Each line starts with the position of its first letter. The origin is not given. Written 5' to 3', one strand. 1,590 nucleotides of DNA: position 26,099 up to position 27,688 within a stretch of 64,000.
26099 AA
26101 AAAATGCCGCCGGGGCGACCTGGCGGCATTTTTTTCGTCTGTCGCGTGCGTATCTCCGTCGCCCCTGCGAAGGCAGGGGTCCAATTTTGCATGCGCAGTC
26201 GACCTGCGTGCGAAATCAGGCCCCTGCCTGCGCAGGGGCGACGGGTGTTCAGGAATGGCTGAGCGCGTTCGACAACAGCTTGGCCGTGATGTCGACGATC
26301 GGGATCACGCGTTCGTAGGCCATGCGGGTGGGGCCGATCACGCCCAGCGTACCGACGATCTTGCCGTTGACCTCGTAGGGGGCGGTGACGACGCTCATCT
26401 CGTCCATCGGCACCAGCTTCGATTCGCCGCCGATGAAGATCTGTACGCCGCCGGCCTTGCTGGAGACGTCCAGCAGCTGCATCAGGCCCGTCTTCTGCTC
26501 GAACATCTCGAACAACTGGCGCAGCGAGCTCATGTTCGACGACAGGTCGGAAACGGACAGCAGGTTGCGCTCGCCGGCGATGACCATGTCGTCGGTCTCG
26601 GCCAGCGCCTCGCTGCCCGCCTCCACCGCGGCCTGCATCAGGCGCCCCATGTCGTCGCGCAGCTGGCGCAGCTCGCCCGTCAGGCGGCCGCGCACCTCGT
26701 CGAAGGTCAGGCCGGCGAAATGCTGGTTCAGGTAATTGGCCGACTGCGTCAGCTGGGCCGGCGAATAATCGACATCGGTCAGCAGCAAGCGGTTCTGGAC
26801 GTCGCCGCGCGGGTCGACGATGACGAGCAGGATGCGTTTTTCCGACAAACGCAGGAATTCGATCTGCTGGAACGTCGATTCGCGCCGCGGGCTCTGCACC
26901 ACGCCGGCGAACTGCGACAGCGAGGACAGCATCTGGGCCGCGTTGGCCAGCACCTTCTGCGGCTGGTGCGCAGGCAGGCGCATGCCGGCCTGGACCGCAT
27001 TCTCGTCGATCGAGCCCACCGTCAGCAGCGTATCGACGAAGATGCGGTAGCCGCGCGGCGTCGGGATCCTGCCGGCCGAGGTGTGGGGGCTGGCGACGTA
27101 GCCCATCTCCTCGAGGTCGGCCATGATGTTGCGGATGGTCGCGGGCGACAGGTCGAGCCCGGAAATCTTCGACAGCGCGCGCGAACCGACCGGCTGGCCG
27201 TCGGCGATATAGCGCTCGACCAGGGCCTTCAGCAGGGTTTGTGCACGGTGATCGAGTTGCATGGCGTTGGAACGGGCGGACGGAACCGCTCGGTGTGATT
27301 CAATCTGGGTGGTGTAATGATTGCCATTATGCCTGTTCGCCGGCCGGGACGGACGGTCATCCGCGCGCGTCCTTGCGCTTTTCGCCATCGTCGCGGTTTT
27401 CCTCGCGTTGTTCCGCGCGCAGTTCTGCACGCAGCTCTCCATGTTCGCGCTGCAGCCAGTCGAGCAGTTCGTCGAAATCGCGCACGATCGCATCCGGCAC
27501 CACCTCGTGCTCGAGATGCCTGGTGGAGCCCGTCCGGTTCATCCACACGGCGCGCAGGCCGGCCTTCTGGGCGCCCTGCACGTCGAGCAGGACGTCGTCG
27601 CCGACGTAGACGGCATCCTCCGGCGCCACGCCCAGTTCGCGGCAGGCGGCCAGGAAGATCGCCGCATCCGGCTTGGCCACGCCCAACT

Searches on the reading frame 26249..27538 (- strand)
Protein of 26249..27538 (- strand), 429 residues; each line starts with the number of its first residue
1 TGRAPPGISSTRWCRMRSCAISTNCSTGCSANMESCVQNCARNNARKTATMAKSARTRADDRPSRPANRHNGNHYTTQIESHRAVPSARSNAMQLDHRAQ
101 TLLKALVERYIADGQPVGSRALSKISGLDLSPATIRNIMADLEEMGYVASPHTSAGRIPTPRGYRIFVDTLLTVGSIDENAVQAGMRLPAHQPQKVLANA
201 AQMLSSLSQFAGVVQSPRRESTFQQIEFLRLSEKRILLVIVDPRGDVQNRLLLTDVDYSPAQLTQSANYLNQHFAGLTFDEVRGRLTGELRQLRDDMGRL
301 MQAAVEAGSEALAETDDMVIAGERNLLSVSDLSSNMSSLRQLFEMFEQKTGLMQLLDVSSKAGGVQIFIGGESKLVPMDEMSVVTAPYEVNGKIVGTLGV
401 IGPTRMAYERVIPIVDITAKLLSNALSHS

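Call 32: search_protein_families(library=ncbifam, proteins=[window:26249-27538:-])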
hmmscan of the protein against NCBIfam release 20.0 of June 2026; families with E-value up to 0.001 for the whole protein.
window:26249-27538:- (429 aa): 2 families
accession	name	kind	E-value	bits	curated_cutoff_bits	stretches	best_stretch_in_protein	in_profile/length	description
TIGR00331.1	hrcA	equivalog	2.3e-92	310.2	197.2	1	97-425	2-337/338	heat-inducible transcriptional repressor HrcA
NF003033.0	PRK03911.1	equivalog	2.4e-12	47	248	1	99-162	7-70/264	HrcA family transcriptional regulator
